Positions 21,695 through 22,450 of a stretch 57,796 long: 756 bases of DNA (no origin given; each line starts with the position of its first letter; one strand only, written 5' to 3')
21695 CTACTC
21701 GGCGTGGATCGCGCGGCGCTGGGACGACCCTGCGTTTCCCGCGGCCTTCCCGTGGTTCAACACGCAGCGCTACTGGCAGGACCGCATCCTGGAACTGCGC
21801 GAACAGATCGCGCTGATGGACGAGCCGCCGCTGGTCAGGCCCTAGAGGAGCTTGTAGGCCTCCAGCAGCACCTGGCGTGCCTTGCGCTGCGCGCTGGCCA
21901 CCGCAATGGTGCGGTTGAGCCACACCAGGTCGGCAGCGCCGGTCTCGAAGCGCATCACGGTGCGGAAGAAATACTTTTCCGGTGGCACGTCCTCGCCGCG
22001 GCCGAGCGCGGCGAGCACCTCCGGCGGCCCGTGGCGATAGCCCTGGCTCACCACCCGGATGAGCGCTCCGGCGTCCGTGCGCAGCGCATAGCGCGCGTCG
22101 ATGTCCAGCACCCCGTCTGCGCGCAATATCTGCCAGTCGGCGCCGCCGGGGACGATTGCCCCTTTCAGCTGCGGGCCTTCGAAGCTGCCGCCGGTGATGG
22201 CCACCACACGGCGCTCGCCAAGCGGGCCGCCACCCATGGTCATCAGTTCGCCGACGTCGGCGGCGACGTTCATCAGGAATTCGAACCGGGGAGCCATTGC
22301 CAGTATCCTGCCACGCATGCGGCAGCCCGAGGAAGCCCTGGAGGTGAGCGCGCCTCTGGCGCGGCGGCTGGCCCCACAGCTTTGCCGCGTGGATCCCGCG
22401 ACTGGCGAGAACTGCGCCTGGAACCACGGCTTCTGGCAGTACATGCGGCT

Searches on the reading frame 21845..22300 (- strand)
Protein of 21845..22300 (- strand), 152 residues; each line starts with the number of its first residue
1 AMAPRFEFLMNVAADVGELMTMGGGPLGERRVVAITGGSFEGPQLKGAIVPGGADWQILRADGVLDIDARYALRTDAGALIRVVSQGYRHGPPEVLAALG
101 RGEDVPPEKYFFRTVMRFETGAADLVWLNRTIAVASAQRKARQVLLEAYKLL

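Call 75: search_protein_families(library=pfam, proteins=[window:21845-22300:-], max_evalue=0.01)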
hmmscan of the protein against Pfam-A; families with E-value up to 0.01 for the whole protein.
window:21845-22300:- (152 aa): 1 family
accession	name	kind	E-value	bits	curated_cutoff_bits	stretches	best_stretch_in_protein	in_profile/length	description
PF11578.13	DUF3237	-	1.6e-44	151.7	24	1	4-151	1-149/149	Protein of unknown function (DUF3237)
